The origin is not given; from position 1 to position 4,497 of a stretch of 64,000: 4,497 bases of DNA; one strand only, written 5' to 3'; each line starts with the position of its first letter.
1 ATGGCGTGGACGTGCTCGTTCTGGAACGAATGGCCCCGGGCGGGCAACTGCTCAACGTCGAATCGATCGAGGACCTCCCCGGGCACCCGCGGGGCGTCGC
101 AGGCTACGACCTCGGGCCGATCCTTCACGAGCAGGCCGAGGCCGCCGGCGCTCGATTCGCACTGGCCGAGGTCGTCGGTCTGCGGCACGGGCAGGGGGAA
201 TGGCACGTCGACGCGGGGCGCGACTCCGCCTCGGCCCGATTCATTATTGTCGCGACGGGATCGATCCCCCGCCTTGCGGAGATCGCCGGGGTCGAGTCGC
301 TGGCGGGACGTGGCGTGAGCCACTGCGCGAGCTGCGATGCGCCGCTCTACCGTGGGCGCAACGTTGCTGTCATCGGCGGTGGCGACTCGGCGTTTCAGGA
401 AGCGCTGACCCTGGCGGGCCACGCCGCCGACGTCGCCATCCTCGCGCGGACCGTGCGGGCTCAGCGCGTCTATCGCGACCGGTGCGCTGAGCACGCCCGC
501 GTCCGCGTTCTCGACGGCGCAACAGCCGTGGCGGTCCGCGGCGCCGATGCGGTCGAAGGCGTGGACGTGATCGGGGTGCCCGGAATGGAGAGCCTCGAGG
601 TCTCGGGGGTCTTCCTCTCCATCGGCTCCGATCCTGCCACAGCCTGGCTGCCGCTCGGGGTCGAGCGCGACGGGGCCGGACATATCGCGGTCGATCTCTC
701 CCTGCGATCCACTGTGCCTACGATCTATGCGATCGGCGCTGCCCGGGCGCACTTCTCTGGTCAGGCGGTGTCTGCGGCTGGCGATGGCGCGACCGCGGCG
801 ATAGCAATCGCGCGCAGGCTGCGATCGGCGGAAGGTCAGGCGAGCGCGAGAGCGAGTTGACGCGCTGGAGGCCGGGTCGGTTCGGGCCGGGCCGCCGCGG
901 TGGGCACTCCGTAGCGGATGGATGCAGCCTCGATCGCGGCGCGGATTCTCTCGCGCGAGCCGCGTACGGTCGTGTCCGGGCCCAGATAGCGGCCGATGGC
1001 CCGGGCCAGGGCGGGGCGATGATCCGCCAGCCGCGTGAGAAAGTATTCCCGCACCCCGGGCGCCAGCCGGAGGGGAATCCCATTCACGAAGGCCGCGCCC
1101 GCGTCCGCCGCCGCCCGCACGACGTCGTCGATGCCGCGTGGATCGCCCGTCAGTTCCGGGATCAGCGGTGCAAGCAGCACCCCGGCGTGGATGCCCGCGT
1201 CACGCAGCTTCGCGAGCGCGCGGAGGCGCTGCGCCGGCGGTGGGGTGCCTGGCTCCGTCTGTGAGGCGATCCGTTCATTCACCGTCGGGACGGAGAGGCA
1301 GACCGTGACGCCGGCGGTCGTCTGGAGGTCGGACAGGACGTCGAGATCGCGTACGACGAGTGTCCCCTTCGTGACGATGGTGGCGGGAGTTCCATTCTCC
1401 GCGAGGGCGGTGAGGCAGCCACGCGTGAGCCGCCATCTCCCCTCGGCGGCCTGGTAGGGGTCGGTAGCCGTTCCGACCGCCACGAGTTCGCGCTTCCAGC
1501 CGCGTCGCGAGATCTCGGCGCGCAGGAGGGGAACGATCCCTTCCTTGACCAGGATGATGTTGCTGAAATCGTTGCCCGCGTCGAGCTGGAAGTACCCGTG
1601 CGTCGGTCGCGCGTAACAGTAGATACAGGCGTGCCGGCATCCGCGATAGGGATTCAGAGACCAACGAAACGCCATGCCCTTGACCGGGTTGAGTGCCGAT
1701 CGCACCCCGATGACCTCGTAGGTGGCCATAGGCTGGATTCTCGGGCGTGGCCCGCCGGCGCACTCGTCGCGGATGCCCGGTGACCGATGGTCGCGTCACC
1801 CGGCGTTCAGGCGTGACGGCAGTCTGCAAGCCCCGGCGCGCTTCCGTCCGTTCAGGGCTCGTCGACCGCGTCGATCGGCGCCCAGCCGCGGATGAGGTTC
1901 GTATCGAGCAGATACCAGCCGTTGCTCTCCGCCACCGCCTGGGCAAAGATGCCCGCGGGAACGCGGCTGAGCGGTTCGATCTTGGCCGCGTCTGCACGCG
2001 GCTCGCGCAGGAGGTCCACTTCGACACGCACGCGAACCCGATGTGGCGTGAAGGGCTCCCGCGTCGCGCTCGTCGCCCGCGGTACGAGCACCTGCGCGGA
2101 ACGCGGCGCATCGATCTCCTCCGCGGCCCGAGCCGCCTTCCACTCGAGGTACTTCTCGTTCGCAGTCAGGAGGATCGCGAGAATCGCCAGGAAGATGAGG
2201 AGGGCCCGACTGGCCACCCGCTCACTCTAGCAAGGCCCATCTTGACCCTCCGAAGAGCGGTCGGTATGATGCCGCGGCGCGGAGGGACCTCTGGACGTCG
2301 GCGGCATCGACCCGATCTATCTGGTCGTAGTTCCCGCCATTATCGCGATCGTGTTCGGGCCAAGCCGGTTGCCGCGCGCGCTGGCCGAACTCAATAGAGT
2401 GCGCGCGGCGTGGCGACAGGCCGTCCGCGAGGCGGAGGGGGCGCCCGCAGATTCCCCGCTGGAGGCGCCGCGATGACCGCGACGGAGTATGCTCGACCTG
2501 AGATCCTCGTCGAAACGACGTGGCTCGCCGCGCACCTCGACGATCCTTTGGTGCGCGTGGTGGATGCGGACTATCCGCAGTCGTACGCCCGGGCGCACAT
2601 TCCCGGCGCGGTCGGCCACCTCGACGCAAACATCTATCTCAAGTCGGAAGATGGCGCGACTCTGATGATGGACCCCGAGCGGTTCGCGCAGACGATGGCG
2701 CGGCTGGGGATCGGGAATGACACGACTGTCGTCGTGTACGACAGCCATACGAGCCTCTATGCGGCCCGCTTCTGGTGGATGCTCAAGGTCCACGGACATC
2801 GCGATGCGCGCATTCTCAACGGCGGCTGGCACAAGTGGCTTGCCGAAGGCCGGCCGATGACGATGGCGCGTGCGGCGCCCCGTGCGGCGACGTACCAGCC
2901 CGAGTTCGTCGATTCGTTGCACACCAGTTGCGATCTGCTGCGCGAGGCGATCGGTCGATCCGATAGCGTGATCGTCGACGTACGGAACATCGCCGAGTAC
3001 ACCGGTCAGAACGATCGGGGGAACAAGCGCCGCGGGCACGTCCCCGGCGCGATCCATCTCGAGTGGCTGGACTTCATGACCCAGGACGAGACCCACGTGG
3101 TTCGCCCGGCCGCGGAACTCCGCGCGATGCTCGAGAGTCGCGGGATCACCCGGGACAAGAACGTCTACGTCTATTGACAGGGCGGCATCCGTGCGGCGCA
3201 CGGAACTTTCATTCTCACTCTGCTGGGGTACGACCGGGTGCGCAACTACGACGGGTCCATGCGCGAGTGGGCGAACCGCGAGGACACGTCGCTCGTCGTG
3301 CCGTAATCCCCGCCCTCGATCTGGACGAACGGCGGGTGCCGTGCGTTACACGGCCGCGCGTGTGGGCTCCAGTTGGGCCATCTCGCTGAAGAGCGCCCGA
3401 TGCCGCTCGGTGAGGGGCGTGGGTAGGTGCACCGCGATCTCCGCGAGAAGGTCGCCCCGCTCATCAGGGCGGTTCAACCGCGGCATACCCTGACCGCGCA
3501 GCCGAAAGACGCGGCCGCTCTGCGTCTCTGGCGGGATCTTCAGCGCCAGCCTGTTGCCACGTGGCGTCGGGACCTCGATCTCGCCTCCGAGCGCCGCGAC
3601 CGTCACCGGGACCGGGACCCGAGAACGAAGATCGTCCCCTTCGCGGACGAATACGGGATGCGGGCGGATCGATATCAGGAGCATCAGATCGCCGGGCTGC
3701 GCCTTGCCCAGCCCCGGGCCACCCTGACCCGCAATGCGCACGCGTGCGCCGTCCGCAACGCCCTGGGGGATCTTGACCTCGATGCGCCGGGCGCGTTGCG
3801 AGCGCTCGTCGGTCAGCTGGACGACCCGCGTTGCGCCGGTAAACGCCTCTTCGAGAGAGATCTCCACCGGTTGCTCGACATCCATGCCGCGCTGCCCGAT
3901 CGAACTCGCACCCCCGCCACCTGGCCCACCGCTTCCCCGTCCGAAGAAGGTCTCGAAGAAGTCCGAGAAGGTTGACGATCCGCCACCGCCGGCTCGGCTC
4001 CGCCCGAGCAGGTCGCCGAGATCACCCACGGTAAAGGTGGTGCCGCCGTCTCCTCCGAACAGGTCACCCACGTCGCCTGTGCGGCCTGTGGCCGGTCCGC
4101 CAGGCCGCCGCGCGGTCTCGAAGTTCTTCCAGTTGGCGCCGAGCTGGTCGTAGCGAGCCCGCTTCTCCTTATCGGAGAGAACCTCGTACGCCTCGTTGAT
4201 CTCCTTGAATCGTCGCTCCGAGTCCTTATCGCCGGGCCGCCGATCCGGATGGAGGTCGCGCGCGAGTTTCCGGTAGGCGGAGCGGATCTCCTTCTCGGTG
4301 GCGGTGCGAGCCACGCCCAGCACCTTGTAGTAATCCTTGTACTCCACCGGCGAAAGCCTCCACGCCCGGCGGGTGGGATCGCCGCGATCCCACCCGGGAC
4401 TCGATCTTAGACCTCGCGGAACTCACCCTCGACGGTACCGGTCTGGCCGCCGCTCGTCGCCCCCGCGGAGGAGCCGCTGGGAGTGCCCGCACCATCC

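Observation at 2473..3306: In-frame TGA exactly at the catalytic cysteine of a rhodanese, followed by a SECIS-like hairpin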

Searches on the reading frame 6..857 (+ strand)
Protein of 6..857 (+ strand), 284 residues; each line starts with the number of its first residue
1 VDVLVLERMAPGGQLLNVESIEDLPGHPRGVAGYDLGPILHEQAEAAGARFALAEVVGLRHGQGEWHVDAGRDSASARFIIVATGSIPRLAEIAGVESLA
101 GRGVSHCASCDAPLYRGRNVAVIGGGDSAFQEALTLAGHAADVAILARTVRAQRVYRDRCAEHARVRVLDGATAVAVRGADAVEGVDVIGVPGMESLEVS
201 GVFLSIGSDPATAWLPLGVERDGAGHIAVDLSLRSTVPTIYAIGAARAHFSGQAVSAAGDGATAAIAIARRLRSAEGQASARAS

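Call 39: search_protein_families(library=ncbifam, proteins=[window:6-857:+], max_evalue=0.00001)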
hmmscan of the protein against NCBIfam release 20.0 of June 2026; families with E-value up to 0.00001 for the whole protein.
window:6-857:+ (284 aa): 14 families
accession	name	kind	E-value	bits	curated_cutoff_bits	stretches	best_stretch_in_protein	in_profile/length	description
TIGR01292.1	TRX_reduct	equivalog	5.1e-60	202.8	343.45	1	2-271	25-299/300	thioredoxin-disulfide reductase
TIGR03140.1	AhpF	equivalog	1e-36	126.6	502.9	1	7-267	243-507/515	alkyl hydroperoxide reductase subunit F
TIGR03143.1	AhpF_homolog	hypoth_equivalog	1.6e-35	122.7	687.65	1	1-276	28-312/555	putative alkyl hydroperoxide reductase F subunit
NF007614.0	PRK10262.1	equivalog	3.8e-29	101.8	644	1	5-273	34-315/321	thioredoxin-disulfide reductase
TIGR02053.1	MerA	equivalog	2.4e-11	43.3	454.45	1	65-267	118-327/465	mercury(II) reductase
TIGR04018.1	Bthiol_YpdA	hypoth_equivalog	1.2e-08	34.2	339.9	1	55-246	92-288/316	YpdA family putative bacillithiol disulfide reductase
TIGR01350.1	lipoamide_DH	equivalog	9.8e-08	31.1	408.8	1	70-271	123-332/461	dihydrolipoyl dehydrogenase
NF004776.0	PRK06116.1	equivalog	1.8e-07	30.6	480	1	71-248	126-306/450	glutathione-disulfide reductase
NF004992.0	PRK06370.1-4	equivalog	2e-07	29.8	629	1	68-246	124-309/459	FAD-containing oxidoreductase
TIGR01424.1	gluta_reduc_2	equivalog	2e-06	26.6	606.05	1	68-248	122-304/446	glutathione-disulfide reductase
NF040505.1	ArsO_flavin_mono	equivalog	3.5e-06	26.7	425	1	58-141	99-184/346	ArsO family NAD(P)H-dependent flavin-containing monooxygenase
NF041853.1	hythiocyan_redase_MerA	equivalog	4.3e-06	25.8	650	1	72-247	117-295/440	hypothiocyanous acid reductase MerA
TIGR03169.1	Nterm_to_SelD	hypoth_equivalog_domain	5.3e-06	26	310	0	24-258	43-292/365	pyridine nucleotide-disulfide oxidoreductase family protein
TIGR01421.1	gluta_reduc_1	equivalog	8e-06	25.3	556.15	1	64-246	117-304/450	glutathione-disulfide reductase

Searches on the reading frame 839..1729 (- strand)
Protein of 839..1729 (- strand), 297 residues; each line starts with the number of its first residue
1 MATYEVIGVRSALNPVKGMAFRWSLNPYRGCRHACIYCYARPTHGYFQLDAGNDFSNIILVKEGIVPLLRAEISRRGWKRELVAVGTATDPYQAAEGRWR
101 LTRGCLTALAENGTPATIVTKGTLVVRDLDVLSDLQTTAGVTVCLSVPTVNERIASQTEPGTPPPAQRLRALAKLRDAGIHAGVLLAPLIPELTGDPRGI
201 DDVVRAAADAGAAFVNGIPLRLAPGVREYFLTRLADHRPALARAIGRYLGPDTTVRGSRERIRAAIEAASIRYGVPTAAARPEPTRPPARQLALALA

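Call 39: search_protein_families(library=ncbifam, proteins=[window:839-1729:-], max_evalue=0.00001)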
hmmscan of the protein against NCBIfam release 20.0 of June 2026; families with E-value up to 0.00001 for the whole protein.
window:839-1729:- (297 aa): 4 families
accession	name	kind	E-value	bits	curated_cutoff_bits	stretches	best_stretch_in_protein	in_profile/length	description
NF038135.1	rSAM_Rv2578c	equivalog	6.7e-83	278.3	430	1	4-274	40-315/317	Rv2578c family radical SAM protein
NF038136.1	rSAM_Rv_intein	exception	6.2e-73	246.5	700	2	38-251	335-548/574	intein-containing Rv2578c family radical SAM protein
NF033668.1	rSAM_PA0069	hypoth_equivalog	2.5e-66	224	360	1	19-244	55-278/348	PA0069 family radical SAM protein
TIGR04470.1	rSAM_mob_pairB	equivalog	1.1e-21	77.5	410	1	23-209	20-194/285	radical SAM mobile pair protein B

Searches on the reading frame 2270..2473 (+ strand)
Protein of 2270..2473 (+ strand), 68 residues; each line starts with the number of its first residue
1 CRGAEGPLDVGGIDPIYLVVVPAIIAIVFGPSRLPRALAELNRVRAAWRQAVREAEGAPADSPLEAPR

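Call 39: search_protein_families(library=ncbifam, proteins=[window:2270-2473:+], max_evalue=0.00001)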
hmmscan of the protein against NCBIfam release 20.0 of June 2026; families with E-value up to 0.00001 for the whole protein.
window:2270-2473:+ (68 aa): 0 families

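Call 57: search_protein_families(library=pfam, proteins=[window:2270-2473:+], max_evalue=1)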
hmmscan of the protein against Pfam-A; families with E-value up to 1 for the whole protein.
window:2270-2473:+ (68 aa): 3 families
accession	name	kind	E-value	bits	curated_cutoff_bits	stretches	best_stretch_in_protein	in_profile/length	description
PF02416.21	TatA_B_E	-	0.002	17.8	21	1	18-37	6-25/53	mttA/Hcf106 family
PF19865.4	DUF6338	-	0.0025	17.8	26.5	1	16-56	89-130/205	Family of unknown function (DUF6338)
PF12867.12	DinB_2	-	0.076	13.9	24.8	1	34-67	69-102/128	DinB superfamily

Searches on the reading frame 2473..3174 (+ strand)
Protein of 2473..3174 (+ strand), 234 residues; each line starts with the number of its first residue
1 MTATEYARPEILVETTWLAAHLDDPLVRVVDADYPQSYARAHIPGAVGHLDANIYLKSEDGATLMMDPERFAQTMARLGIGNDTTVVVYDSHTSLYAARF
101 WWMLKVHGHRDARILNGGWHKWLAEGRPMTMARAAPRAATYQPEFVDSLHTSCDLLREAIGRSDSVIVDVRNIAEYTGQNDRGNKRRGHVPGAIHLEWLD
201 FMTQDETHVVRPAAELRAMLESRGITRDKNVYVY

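Call 65: list_cluster_members(proteins=[window:2473-3174:+, window:2410-3174:+, P0011, P0027, window:3346-4347:-])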
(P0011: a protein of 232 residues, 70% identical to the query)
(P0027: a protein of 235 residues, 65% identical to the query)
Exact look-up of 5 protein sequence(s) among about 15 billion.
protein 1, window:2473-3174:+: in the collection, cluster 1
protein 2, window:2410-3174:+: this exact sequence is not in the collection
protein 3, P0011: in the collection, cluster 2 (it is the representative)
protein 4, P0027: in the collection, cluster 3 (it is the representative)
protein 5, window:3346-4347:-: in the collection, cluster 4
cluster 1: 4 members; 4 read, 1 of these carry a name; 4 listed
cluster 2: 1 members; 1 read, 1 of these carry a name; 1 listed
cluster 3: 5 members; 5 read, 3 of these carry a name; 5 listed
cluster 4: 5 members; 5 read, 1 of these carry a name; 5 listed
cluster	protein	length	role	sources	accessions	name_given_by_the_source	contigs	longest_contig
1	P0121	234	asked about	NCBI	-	-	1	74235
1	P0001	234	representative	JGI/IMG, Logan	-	-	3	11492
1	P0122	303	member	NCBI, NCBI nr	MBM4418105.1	MAG: sulfurtransferase [Chloroflexi bacterium] | sulfurtransferase [Chloroflexota bacterium]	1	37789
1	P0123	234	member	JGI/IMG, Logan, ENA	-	-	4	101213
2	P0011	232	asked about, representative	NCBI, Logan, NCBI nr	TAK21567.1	MAG: sulfurtransferase [Chloroflexota bacterium]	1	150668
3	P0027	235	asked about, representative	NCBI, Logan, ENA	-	-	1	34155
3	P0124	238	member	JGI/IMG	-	thiosulfate/3-mercaptopyruvate sulfurtransferase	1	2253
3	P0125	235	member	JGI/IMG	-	thiosulfate/3-mercaptopyruvate sulfurtransferase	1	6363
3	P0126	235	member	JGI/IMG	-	thiosulfate/3-mercaptopyruvate sulfurtransferase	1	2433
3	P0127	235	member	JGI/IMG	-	-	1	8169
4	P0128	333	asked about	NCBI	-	-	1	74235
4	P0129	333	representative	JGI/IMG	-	-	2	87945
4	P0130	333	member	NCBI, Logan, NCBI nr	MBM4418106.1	MAG: J domain-containing protein [Chloroflexi bacterium] | J domain-containing protein [Chloroflexota bacterium]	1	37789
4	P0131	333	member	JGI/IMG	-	-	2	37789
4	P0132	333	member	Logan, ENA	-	-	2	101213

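Call 67: find_encoding_contigs(protein=window:2473-3174:+, flank=10000, max_places=3)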
Protein window:2473-3174:+ (234 aa): no gene with exactly this product is on record in the collection.

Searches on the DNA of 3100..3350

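Call 73: search_rna_families(source=window, start=3100, end=3350, threshold=evalue, max_evalue=10)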
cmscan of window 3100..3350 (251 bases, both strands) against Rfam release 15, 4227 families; matches with E-value up to 10: 0.
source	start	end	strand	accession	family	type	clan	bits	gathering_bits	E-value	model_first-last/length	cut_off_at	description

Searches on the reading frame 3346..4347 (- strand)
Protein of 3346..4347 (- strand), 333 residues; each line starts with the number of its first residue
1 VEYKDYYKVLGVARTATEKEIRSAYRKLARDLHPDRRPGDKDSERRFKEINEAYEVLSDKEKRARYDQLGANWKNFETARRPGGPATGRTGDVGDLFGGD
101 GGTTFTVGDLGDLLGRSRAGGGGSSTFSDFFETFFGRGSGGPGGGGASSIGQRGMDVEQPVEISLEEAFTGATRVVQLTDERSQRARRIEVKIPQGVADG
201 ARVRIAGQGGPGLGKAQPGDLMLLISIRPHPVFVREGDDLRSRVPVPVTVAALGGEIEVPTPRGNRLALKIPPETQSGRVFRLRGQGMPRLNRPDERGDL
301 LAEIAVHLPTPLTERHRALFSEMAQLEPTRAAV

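Call 68: find_encoding_contigs(protein=window:3346-4347:-, flank=10000, max_places=5)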
Protein window:3346-4347:- (333 aa): no gene with exactly this product is on record in the collection.
